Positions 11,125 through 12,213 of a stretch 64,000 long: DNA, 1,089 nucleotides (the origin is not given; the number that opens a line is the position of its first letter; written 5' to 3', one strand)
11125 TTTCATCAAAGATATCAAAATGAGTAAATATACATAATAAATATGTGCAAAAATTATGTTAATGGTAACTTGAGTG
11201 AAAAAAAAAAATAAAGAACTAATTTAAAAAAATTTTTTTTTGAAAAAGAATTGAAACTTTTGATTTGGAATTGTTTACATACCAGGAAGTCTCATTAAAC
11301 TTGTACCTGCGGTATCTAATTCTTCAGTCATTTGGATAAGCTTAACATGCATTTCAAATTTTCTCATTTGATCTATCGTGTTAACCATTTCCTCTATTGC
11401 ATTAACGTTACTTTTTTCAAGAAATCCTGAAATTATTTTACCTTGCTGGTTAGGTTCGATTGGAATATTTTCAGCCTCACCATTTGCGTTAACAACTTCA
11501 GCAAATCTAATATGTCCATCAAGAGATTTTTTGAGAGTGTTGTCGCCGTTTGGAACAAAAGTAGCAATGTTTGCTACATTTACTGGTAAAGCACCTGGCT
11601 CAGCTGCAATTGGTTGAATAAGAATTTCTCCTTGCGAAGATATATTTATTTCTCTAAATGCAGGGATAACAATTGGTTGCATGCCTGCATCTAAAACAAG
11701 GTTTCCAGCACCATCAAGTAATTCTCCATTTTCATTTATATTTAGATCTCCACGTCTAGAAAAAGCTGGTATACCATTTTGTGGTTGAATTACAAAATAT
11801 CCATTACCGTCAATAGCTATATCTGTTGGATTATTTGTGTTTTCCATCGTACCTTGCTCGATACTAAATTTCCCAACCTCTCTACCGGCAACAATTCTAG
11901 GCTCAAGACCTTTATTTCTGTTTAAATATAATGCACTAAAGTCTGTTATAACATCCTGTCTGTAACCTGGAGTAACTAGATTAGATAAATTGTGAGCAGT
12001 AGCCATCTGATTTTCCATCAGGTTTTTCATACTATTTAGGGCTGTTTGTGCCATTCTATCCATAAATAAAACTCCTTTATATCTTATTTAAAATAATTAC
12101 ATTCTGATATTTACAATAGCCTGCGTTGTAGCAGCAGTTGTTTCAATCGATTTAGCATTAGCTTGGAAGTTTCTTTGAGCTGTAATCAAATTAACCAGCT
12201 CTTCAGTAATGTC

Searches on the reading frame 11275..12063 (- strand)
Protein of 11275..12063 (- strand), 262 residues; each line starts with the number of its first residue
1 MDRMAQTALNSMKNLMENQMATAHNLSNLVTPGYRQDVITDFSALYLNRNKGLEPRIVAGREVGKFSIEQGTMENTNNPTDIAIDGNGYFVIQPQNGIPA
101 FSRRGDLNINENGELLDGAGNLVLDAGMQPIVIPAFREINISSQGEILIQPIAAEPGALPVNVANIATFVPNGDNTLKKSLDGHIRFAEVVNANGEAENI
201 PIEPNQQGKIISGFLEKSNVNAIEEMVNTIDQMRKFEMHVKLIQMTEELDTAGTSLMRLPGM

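Call 9: search_protein_families(library=ncbifam, proteins=[window:11275-12063:-], max_evalue=0.001)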
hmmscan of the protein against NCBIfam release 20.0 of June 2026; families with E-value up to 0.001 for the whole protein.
window:11275-12063:- (262 aa): 24 families
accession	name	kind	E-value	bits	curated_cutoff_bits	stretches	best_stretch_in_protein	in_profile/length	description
NF009280.2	PRK12640.1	subfamily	9.6e-53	179.3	210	1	1-259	1-245/246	flagellar basal body rod protein FlgF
TIGR02490.1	flgF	equivalog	1.9e-41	142.1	178.5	1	7-237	3-218/218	flagellar basal-body rod protein FlgF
TIGR03506.1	FlgEFG_subfam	subfamily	1.5e-36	126.8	70.25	2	4-141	2-122/351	flagellar hook-basal body complex protein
NF009332.0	PRK12690.1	equivalog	5.4e-32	111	288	1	1-246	1-225/239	flagellar hook-basal body complex protein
NF009281.1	PRK12641.1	equivalog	4.5e-28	98.4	260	1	1-256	1-247/252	flagellar basal-body rod protein FlgF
TIGR02488.1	flgG_G_neg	equivalog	1.6e-27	96.6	252.75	1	6-249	6-251/259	flagellar basal-body rod protein FlgG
NF009282.1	PRK12642.1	equivalog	5.4e-24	84.8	242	1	9-248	9-228/239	flagellar basal-body rod protein FlgF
NF009331.1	PRK12689.1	equivalog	1.3e-23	83.5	347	1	16-251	15-242/252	flagellar basal-body rod protein FlgF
NF004243.1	PRK05682.2-2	equivalog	7e-23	81.3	801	1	7-170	9-175/420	flagellar hook protein FlgE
NF009456.0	PRK12816.1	equivalog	3.5e-22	79.3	416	1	7-256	7-262/264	flagellar basal body rod protein FlgG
NF009278.1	PRK12636.1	equivalog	1.3e-21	77.3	350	1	9-248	9-253/263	flagellar basal body rod protein FlgG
NF004238.1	PRK05682.1-1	equivalog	5.6e-19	68.7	400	1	9-120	7-118/414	flagellar hook protein FlgE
NF009283.0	PRK12643.1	equivalog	2.8e-15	56.8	421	1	1-149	1-145/209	flagellar basal body rod protein FlgF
NF005286.1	PRK06803.1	equivalog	1.1e-14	54.4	467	1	9-121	7-114/402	flagellar hook protein FlgE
NF004241.1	PRK05682.1-5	equivalog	1.2e-13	51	469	1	7-203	7-210/446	flagellar hook protein FlgE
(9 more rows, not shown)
